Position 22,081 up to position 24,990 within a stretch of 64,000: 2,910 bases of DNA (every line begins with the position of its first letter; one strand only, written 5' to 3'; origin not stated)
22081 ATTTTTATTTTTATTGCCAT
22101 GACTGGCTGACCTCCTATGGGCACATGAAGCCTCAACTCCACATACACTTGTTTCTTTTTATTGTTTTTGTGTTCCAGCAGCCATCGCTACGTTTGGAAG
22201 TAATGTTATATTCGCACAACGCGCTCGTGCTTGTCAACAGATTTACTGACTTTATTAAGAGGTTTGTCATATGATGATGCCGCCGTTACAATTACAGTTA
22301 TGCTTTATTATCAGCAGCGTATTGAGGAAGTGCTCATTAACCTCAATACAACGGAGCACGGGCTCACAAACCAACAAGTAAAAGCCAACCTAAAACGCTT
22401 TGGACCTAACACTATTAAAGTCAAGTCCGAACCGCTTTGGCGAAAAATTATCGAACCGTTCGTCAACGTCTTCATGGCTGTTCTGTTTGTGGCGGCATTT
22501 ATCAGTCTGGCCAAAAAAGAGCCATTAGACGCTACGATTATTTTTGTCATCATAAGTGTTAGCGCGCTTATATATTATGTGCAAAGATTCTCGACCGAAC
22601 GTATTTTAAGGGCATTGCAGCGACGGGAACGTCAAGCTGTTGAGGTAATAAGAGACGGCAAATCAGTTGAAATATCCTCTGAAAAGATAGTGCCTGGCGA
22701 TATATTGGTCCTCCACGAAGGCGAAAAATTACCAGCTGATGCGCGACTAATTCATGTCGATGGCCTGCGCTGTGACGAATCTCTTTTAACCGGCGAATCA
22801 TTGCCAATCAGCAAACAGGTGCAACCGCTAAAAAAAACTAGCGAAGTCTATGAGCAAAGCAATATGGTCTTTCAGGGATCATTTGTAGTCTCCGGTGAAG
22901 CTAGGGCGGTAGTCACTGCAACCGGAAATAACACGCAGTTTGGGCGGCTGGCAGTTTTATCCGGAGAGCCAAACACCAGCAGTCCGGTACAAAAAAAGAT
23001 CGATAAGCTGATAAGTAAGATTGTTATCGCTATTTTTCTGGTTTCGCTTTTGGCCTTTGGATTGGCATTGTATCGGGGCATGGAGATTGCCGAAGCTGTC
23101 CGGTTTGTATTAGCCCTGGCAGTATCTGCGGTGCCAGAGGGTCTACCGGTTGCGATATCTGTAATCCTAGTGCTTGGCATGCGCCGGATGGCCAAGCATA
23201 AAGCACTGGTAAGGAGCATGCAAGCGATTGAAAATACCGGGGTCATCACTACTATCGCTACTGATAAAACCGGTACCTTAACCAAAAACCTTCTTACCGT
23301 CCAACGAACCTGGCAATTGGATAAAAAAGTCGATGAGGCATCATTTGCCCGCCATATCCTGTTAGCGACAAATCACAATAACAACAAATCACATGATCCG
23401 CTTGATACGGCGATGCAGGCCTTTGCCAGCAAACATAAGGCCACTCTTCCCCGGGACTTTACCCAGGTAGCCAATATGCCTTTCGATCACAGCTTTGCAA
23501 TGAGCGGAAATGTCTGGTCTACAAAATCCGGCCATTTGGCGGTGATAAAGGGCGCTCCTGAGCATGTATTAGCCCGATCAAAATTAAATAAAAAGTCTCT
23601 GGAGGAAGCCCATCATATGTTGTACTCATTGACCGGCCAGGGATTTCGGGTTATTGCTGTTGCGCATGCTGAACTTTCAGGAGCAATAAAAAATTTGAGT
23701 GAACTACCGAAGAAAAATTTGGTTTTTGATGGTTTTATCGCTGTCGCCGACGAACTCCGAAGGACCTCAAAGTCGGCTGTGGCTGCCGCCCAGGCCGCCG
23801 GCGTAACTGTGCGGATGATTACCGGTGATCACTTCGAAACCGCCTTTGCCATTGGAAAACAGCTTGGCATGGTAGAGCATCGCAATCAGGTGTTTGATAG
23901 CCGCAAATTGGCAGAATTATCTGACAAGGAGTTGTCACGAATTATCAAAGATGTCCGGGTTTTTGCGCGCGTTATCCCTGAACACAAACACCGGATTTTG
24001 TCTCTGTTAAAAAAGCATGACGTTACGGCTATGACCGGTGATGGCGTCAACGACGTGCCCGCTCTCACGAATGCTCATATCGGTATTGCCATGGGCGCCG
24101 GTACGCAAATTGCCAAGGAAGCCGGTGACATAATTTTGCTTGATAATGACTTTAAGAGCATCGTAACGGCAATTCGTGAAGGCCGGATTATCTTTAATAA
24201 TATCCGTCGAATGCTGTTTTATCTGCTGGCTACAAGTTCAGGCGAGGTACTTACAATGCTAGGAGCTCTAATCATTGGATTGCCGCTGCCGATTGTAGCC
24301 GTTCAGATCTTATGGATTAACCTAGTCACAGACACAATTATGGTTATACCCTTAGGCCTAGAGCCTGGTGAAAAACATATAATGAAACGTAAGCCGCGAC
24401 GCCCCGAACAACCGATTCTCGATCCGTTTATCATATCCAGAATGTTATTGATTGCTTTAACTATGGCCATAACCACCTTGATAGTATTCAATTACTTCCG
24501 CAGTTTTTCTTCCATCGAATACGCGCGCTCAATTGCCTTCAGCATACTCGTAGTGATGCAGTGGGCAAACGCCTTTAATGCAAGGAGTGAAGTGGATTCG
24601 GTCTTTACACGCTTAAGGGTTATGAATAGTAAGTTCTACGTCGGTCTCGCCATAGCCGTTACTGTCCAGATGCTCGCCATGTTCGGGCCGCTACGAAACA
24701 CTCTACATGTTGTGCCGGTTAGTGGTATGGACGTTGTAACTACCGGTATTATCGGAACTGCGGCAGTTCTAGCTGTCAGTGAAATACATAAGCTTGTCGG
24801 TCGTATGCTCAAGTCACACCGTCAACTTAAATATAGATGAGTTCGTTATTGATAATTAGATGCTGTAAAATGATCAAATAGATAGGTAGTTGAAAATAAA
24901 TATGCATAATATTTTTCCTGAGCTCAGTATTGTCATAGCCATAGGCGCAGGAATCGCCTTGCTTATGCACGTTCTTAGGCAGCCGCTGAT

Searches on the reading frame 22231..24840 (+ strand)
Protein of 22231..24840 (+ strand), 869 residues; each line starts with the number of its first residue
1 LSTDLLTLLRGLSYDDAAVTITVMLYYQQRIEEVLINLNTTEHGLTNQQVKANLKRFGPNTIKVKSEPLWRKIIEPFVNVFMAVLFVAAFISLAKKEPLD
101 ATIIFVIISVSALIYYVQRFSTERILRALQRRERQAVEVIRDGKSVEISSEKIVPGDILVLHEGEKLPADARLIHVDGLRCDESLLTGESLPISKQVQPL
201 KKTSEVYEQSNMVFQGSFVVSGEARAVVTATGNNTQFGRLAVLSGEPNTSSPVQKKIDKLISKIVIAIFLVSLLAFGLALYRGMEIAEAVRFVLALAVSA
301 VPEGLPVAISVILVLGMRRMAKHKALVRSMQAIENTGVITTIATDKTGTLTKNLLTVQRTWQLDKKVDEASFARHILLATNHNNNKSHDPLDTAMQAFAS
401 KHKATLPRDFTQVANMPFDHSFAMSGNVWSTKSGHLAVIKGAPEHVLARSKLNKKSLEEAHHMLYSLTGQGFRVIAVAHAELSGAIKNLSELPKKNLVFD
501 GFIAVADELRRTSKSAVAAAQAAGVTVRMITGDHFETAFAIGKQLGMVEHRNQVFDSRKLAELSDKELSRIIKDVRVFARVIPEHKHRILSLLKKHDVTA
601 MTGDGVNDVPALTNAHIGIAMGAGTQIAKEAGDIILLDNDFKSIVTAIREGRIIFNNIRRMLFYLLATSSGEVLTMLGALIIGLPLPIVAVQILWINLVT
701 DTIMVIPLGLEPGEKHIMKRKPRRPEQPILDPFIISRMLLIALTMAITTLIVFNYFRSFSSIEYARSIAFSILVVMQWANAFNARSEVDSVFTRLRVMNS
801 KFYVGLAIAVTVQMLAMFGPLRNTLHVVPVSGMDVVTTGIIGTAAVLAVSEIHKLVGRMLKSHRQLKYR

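Call 68: search_protein_families(library=pfam, proteins=[window:22231-24840:+], max_evalue=0.00001)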
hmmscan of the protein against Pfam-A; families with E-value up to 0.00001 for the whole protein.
window:22231-24840:+ (869 aa): 5 families
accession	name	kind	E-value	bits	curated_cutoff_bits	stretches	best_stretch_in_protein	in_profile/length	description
PF00122.25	E1-E2_ATPase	-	1.3e-51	175.1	28.1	1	135-323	5-181/181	E1-E2 ATPase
PF00689.26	Cation_ATPase_C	-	7.9e-40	136.9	27.3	1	685-856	1-175/175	Cation transporting ATPase, C-terminus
PF00690.31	Cation_ATPase_N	-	4.3e-17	62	20.4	1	26-92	1-69/69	Cation transporter/ATPase, N-terminus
PF00702.32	Hydrolase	-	8.9e-17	62.5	26.4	1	339-615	1-190/191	haloacid dehalogenase-like hydrolase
PF13246.12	Cation_ATPase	-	1.6e-06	28.4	21.7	1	381-450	14-88/91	Cation transport ATPase (P-type)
